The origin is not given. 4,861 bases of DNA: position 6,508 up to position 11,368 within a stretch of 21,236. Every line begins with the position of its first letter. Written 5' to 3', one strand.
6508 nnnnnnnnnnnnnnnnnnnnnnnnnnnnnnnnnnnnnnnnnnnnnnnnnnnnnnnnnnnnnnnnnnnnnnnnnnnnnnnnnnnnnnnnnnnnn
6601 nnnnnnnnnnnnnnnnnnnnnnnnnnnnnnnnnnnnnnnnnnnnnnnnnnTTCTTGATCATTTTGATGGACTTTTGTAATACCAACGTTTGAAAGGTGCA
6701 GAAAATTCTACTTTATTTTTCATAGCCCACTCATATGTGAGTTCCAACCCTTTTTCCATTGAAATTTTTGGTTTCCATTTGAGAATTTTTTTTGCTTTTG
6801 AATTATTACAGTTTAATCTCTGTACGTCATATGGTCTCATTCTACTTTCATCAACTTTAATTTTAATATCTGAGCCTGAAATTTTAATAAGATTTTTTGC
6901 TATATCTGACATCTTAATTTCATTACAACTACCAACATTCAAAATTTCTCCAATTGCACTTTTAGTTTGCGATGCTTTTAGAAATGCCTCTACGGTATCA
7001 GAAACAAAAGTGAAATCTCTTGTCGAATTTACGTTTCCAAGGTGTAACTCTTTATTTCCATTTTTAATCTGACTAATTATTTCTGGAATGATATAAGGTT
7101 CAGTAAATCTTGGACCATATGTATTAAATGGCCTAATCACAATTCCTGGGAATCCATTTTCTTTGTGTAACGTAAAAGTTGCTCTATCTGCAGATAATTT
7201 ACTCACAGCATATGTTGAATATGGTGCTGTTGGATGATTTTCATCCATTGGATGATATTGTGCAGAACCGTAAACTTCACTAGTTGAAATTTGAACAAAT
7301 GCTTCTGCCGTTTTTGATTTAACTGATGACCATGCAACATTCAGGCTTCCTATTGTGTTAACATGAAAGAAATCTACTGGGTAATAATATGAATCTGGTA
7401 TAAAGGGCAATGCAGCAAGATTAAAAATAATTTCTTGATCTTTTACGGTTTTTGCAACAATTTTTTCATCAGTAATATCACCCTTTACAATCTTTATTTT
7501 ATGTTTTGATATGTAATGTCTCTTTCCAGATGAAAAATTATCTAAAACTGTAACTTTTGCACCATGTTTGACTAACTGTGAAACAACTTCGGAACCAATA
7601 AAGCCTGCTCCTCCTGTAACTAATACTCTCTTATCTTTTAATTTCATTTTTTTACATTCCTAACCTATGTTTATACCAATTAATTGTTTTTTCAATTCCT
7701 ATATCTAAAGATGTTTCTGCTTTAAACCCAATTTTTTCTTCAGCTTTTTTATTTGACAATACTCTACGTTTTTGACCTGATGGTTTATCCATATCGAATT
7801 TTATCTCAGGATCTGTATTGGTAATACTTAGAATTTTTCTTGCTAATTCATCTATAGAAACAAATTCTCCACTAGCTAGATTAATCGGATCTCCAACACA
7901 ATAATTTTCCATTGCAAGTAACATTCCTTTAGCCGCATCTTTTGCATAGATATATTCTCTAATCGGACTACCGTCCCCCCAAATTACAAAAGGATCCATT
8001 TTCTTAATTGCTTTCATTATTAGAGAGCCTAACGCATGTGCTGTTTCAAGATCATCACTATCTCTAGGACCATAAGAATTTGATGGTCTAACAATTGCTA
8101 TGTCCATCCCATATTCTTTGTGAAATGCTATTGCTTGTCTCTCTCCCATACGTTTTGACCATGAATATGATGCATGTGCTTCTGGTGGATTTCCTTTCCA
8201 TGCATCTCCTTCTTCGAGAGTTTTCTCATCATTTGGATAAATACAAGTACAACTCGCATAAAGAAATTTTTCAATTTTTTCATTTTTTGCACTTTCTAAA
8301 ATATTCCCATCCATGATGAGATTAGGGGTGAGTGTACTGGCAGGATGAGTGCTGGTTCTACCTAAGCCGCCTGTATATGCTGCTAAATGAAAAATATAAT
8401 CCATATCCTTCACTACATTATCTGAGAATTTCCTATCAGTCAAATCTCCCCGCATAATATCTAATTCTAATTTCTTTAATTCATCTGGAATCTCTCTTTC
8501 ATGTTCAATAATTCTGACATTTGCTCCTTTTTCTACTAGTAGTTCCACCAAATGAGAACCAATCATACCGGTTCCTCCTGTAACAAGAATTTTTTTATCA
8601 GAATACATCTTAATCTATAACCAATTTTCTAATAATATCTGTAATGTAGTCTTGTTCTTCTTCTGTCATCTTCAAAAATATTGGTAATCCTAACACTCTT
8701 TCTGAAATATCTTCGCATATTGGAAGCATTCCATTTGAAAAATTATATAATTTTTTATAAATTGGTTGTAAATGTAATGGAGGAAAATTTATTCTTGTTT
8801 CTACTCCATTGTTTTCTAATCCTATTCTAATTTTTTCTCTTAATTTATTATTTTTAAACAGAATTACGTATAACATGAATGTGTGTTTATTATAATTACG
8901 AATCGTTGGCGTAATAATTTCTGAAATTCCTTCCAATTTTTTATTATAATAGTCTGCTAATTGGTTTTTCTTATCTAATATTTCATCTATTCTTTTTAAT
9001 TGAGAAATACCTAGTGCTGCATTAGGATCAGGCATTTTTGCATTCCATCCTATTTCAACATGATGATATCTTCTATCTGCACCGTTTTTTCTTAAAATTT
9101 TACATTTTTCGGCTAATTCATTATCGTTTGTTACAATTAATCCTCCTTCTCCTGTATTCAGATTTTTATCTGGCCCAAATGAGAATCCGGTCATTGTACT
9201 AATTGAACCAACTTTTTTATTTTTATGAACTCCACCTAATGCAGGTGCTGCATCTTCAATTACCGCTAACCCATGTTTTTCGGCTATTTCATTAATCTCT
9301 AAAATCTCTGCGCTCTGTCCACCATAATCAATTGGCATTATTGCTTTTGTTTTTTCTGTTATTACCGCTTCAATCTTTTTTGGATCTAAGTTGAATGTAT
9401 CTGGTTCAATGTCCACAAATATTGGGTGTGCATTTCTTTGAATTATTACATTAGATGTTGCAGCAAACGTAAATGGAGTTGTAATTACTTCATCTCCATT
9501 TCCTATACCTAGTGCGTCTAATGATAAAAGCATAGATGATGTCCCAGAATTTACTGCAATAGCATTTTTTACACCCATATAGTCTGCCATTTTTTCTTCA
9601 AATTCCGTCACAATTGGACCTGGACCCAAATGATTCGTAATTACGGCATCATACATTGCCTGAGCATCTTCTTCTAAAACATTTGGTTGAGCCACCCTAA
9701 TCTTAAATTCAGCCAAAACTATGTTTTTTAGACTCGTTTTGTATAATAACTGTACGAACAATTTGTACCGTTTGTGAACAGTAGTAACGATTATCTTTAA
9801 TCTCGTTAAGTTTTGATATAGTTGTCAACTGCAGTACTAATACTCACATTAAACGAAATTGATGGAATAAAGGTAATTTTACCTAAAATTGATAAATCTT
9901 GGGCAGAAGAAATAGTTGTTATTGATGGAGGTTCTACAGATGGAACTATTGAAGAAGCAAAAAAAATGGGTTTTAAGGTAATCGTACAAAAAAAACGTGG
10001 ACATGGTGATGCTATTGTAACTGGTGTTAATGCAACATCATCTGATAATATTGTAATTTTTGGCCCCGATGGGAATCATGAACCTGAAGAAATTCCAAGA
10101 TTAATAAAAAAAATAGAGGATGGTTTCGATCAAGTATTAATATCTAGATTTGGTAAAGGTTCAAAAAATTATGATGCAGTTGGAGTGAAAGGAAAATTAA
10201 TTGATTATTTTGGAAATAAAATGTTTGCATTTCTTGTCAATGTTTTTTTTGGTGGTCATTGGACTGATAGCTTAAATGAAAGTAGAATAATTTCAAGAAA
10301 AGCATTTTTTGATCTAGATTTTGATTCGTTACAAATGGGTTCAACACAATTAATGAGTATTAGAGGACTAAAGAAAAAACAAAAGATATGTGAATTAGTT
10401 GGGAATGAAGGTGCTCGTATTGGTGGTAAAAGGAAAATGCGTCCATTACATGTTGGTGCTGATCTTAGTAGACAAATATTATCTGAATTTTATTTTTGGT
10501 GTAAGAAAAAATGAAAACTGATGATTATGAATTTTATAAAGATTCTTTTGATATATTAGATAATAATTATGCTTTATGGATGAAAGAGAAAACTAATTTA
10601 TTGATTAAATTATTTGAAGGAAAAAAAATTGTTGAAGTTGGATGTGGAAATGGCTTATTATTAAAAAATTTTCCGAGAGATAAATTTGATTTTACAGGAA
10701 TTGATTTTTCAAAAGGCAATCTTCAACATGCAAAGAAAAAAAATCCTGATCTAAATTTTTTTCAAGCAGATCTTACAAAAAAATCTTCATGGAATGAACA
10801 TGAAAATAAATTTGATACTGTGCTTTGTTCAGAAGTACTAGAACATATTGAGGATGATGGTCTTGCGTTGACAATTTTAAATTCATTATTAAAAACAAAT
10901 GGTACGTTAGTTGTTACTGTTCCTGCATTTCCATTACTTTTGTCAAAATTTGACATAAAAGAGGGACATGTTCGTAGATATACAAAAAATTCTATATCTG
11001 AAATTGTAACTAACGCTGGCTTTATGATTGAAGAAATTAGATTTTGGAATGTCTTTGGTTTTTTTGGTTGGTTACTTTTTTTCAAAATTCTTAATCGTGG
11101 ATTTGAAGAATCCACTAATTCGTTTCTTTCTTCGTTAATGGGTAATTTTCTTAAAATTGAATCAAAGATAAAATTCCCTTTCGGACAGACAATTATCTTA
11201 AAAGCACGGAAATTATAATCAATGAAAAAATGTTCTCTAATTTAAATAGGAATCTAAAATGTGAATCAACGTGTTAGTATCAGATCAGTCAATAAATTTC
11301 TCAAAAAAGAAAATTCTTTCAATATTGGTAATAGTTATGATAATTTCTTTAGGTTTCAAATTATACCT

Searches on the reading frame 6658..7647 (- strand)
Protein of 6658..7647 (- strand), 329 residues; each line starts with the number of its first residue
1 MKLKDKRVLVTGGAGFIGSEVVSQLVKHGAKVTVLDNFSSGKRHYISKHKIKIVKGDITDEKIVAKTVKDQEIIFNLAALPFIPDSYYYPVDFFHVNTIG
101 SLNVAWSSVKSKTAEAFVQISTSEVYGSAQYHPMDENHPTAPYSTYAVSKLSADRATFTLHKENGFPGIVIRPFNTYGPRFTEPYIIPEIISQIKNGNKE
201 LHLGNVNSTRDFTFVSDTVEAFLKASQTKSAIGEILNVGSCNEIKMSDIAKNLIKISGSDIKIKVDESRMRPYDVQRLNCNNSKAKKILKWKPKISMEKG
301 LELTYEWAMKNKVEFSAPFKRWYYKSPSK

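Call 7: search_protein_families(library=pfam, proteins=[window:6658-7647:-], max_evalue=0.001)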
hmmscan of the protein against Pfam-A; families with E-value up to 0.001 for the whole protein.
window:6658-7647:- (329 aa): 12 families
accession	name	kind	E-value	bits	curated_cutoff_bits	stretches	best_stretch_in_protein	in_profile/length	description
PF16363.11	GDP_Man_Dehyd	-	2.5e-67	228.2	27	1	9-302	1-330/332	GDP-mannose 4,6 dehydratase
PF01370.27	Epimerase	-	1.5e-54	185.4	20.9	1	8-239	1-240/240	NAD dependent epimerase/dehydratase family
PF02719.21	Polysacc_synt_2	-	3.1e-20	73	20.2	1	8-263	1-258/293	Polysaccharide biosynthesis protein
PF01073.25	3Beta_HSD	-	1.2e-19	70.9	22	1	9-227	1-230/280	3-beta hydroxysteroid dehydrogenase/isomerase family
PF04321.23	RmlD_sub_bind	-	3.1e-12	46.6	27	1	7-159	2-138/287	RmlD substrate binding domain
PF07993.18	NAD_binding_4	-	1.5e-09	37.9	20.1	1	47-178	59-209/258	Male sterility protein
PF13460.12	NAD_binding_10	-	9.4e-08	32.6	27.2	1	12-155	1-129/184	NAD(P)H-binding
PF00106.31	adh_short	-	1.3e-06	28.5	26.6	1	6-69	1-69/195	short chain dehydrogenase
PF05368.20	NmrA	-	2.1e-06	28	27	1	5-76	2-75/298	NmrA-like family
PF08659.16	KR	-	0.00035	21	22.6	1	8-70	3-74/180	KR domain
PF03435.24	Sacchrp_dh_NADP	-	0.0005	20.9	25.1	1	13-78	5-76/129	Saccharopine dehydrogenase NADP binding domain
PF02254.24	TrkA_N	-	0.00079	20.2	23.8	0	13-66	5-57/116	TrkA-N domain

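Call 20: search_protein_families(library=ncbifam, proteins=[window:6658-7647:-], max_evalue=1e-10)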
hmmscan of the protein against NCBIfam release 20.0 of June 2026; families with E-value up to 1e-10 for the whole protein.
window:6658-7647:- (329 aa): 21 families
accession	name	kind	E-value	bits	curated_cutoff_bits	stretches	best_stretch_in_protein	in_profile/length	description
TIGR04180.1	EDH_00030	hypoth_equivalog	7.8e-83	277.9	475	1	8-295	1-296/297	NAD-dependent 4,6-dehydratase LegB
TIGR01181.1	dTDP_gluc_dehyt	equivalog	6.6e-51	173.3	365.1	1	7-313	1-316/321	dTDP-glucose 4,6-dehydratase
TIGR01179.1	galE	equivalog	3.9e-45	154.1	262.3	1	7-312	1-329/332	UDP-glucose 4-epimerase GalE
TIGR02622.1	CDP_4_6_dhtase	equivalog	7e-31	107.6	278.45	1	4-309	3-331/352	CDP-glucose 4,6-dehydratase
NF007490.0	PRK10084.1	subfamily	2.3e-28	99.2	649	1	7-312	2-338/361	dTDP-glucose 4,6-dehydratase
NF007582.0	PRK10217.1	equivalog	1.6e-27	96.6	698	1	6-313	2-336/355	dTDP-glucose 4,6-dehydratase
TIGR01472.1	gmd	equivalog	6.6e-26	91.3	415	1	46-300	52-330/342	GDP-mannose 4,6-dehydratase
TIGR02197.1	heptose_epim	equivalog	2.1e-24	86.2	274.6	1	8-302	1-307/316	ADP-glyceromanno-heptose 6-epimerase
NF007956.0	PRK10675.1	subfamily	6.7e-23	81.3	394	1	7-312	2-333/338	UDP-glucose 4-epimerase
NF005998.1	PRK08125.1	equivalog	2e-22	79.4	777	1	4-305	314-646/649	bifunctional UDP-4-amino-4-deoxy-L-arabinose formyltransferase/UDP-glucuronic acid oxidase ArnA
NF008872.0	PRK11908.1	equivalog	2.9e-22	79.2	294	1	6-311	2-338/349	bifunctional UDP-4-keto-pentose/UDP-xylose synthase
NF047922.1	GDPFucSynFcl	equivalog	2e-21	76.7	500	1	5-313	2-306/308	GDP-L-fucose synthase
NF042423.1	oxyalk_red_Shew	equivalog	1e-20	74.1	580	1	4-229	7-224/331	2-alkyl-3-oxoalkanoate reductase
NF011728.1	PRK15181.1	equivalog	1.1e-20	73.9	760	1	3-311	13-340/348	Vi polysaccharide biosynthesis UDP-N-acetylglucosaminuronic acid C-4 epimerase TviC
TIGR03466.1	HpnA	hypoth_equivalog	1.6e-20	73.3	367.65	1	7-296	2-281/327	hopanoid-associated sugar epimerase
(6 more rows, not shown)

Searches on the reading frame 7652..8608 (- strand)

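Call 7: search_protein_families(library=pfam, proteins=[window:7652-8608:-], max_evalue=0.001)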
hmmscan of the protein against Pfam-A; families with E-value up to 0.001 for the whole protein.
window:7652-8608:- (318 aa): 10 families
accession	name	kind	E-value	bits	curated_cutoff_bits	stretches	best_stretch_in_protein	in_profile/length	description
PF01370.27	Epimerase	-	1.7e-55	188.5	20.9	1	7-239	1-231/240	NAD dependent epimerase/dehydratase family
PF16363.11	GDP_Man_Dehyd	-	1.1e-37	130.7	27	1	8-308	1-332/332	GDP-mannose 4,6 dehydratase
PF01073.25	3Beta_HSD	-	9e-19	68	22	1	8-235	1-231/280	3-beta hydroxysteroid dehydrogenase/isomerase family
PF07993.18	NAD_binding_4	-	9.3e-13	48.3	20.1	1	54-202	68-231/258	Male sterility protein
PF13460.12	NAD_binding_10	-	8.4e-11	42.5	27.2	1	11-177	1-145/184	NAD(P)H-binding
PF05368.20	NmrA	-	1.6e-10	41.5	27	1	4-121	2-108/298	NmrA-like family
PF02719.21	Polysacc_synt_2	-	1.1e-09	38.3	20.2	1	7-119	1-127/293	Polysaccharide biosynthesis protein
PF04321.23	RmlD_sub_bind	-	1.9e-08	34.1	27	1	6-189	2-162/287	RmlD substrate binding domain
PF00106.31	adh_short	-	4.7e-05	23.4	26.6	1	5-69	1-71/195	short chain dehydrogenase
PF02254.24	TrkA_N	-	0.00019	22.2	23.8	1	12-61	5-54/116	TrkA-N domain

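Call 20: search_protein_families(library=ncbifam, proteins=[window:7652-8608:-], max_evalue=1e-10)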
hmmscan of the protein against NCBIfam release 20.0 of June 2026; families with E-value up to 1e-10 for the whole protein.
window:7652-8608:- (318 aa): 14 families
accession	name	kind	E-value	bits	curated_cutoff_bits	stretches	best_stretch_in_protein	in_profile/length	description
NF047922.1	GDPFucSynFcl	equivalog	4.7e-50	170.8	500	1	4-313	2-302/308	GDP-L-fucose synthase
TIGR04180.1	EDH_00030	hypoth_equivalog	6e-39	133.9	475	1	7-298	1-295/297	NAD-dependent 4,6-dehydratase LegB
TIGR01181.1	dTDP_gluc_dehyt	equivalog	1.6e-35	122.7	365.1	1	6-314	1-313/321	dTDP-glucose 4,6-dehydratase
TIGR03466.1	HpnA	hypoth_equivalog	4.8e-32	111.1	367.65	1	6-265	2-248/327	hopanoid-associated sugar epimerase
TIGR01179.1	galE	equivalog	6.1e-29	100.9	262.3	1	6-315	1-328/332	UDP-glucose 4-epimerase GalE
NF042422.1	oxyalk_red_OleD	equivalog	3.8e-21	75.8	580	1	6-263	2-250/329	2-alkyl-3-oxoalkanoate reductase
TIGR02197.1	heptose_epim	equivalog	1.4e-20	73.7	274.6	1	7-313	1-314/316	ADP-glyceromanno-heptose 6-epimerase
NF052578.1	StrlDmthSdmBMthl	equivalog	1.3e-17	64.6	600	1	7-263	3-245/328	sterol demethylase protein SdmB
NF042423.1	oxyalk_red_Shew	equivalog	1.4e-17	63.8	580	1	5-264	9-258/331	2-alkyl-3-oxoalkanoate reductase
NF007490.0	PRK10084.1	subfamily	2.9e-16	59.4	649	1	6-313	2-335/361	dTDP-glucose 4,6-dehydratase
TIGR02622.1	CDP_4_6_dhtase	equivalog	3.1e-16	59.5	278.45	1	1-314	1-332/352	CDP-glucose 4,6-dehydratase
NF007582.0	PRK10217.1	equivalog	2.7e-15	56.3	698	1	5-313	2-332/355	dTDP-glucose 4,6-dehydratase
NF011728.1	PRK15181.1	equivalog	1.3e-13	50.7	760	1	5-258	16-277/348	Vi polysaccharide biosynthesis UDP-N-acetylglucosaminuronic acid C-4 epimerase TviC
NF008360.0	PRK11150.1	equivalog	4.5e-12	45.8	452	1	7-264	2-255/310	ADP-glyceromanno-heptose 6-epimerase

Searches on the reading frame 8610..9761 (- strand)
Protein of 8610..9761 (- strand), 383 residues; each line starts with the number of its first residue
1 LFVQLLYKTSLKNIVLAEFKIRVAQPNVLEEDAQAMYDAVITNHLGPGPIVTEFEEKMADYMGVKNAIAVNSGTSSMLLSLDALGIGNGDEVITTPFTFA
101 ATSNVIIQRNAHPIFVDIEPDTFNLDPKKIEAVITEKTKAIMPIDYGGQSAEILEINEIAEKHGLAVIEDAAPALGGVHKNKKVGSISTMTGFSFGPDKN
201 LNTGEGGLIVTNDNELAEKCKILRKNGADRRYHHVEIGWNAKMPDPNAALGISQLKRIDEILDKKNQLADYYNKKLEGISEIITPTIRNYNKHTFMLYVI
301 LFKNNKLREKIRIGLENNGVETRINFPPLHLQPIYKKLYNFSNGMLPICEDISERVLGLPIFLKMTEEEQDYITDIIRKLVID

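Call 7: search_protein_families(library=pfam, proteins=[window:8610-9761:-], max_evalue=0.001)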
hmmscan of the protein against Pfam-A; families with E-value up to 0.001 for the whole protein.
window:8610-9761:- (383 aa): 4 families
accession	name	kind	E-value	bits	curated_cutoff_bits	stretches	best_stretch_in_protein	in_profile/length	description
PF01041.23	DegT_DnrJ_EryC1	-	6.5e-115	384.6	19.8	1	30-377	5-359/360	DegT/DnrJ/EryC1/StrS aminotransferase family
PF00155.27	Aminotran_1_2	-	8.9e-10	38.7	19.7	1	29-141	23-150/361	Aminotransferase class I and II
PF01212.27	Beta_elim_lyase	-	1.5e-08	34.8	27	1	45-282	28-271/288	Beta-eliminating lyase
PF01053.26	Cys_Met_Meta_PP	-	1.4e-07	30.9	27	1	49-173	52-176/381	Cys/Met metabolism PLP-dependent enzyme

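Call 20: search_protein_families(library=ncbifam, proteins=[window:8610-9761:-], max_evalue=1e-10)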
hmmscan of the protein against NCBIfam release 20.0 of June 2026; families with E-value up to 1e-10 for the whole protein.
window:8610-9761:- (383 aa): 7 families
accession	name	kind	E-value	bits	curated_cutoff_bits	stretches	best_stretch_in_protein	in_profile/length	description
TIGR03588.1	PseC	equivalog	7.5e-93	311.4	423.5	1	26-380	7-379/380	UDP-4-amino-4,6-dideoxy-N-acetyl-beta-L-altrosamine transaminase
TIGR04181.1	NHT_00031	hypoth_equivalog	2.3e-78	263.6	420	1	21-360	1-357/359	LegC family aminotransferase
NF008687.0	PRK11706.1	equivalog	2.6e-74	250.2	375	1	21-380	2-373/375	dTDP-4-amino-4,6-dideoxygalactose transaminase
NF008658.2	PRK11658.1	equivalog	1.7e-68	231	631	1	23-381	7-377/379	UDP-4-amino-4-deoxy-L-arabinose aminotransferase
TIGR02379.1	ECA_wecE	subfamily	7.6e-64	215.8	434.85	1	23-380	4-374/376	dTDP-4-amino-4,6-dideoxy-D-glucose transaminase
NF011936.0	PRK15407.1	equivalog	1.2e-60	205.4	423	2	13-229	29-253/440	lipopolysaccharide biosynthesis protein RfbH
TIGR04427.1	PLP_DesI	equivalog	7.3e-59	199.8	650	1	35-381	41-383/390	dTDP-4-dehydro-6-deoxyglucose aminotransferase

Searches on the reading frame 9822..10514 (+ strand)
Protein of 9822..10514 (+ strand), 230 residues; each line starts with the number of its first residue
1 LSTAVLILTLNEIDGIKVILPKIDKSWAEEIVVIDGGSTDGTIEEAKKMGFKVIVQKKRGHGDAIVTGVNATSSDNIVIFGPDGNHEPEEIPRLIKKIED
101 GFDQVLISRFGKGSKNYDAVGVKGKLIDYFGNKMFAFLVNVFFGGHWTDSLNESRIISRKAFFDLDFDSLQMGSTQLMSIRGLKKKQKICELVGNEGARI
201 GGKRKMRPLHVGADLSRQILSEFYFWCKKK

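Call 7: search_protein_families(library=pfam, proteins=[window:9822-10514:+], max_evalue=0.001)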
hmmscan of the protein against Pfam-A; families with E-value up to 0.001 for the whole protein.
window:9822-10514:+ (230 aa): 1 family
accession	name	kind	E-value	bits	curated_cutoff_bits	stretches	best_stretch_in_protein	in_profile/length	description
PF00535.33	Glycos_transf_2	-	7.3e-18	65.5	23.3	1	28-161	27-163/168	Glycosyl transferase family 2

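Call 20: search_protein_families(library=ncbifam, proteins=[window:9822-10514:+], max_evalue=1e-10)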
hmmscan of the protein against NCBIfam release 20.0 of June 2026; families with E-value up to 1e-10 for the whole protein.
window:9822-10514:+ (230 aa): 2 families
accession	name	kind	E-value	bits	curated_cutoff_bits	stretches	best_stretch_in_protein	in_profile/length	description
TIGR04182.1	glyco_TIGR04182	equivalog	6.4e-28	98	325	1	4-220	3-215/293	S-layer glycoprotein N-glycosyltransferase AglJ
NF041391.1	DPhHxTase_Halo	equivalog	1.8e-18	66.3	375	1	9-220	3-206/213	dolichyl-phosphate hexose transferase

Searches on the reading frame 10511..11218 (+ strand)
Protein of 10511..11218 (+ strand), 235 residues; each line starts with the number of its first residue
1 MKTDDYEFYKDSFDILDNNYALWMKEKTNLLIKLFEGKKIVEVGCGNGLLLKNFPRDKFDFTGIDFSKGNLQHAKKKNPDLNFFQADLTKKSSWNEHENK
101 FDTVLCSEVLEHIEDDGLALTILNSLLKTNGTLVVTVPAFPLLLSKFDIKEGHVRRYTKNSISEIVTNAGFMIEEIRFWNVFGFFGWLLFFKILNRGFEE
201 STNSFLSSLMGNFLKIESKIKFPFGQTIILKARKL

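Call 8: search_protein_families(library=pfam, proteins=[window:10511-11218:+], max_evalue=0.001)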
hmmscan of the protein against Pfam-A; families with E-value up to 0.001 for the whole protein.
window:10511-11218:+ (235 aa): 8 families
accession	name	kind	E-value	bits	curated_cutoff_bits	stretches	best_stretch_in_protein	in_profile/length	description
PF13489.12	Methyltransf_23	-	4.6e-20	72.4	27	1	23-175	9-163/164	Methyltransferase domain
PF08241.18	Methyltransf_11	-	2.4e-15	57.3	21.2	1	41-135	1-95/95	Methyltransferase domain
PF13847.12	Methyltransf_31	-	5.1e-15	55.9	27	1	36-139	3-113/145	Methyltransferase domain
PF08242.18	Methyltransf_12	-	6.1e-15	56.2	30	1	41-133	1-98/98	Methyltransferase domain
PF13649.12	Methyltransf_25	-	1.6e-14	54.7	27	1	40-131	1-97/97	Methyltransferase domain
PF02353.26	CMAS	-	2.1e-07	31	27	1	32-135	58-164/273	Mycolic acid cyclopropane synthetase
PF07021.18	MetW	-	7.3e-07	29.4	21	1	35-147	12-119/193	Methionine biosynthesis protein MetW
PF01209.24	Ubie_methyltran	-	6e-05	23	20.1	1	20-135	32-151/233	ubiE/COQ5 methyltransferase family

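Call 20: search_protein_families(library=ncbifam, proteins=[window:10511-11218:+], max_evalue=1e-10)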
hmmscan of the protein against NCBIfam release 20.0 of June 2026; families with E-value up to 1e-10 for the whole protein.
window:10511-11218:+ (235 aa): 2 families
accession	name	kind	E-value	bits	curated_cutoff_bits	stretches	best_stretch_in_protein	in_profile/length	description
TIGR01983.1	UbiG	equivalog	2e-17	63.3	102.95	1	29-136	45-152/228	bifunctional 2-polyprenyl-6-hydroxyphenol methylase/3-demethylubiquinol 3-O-methyltransferase UbiG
NF045667.1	MTase_DVU1556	equivalog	2e-12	47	155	1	31-136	17-120/213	DVU_1556 family methyltransferase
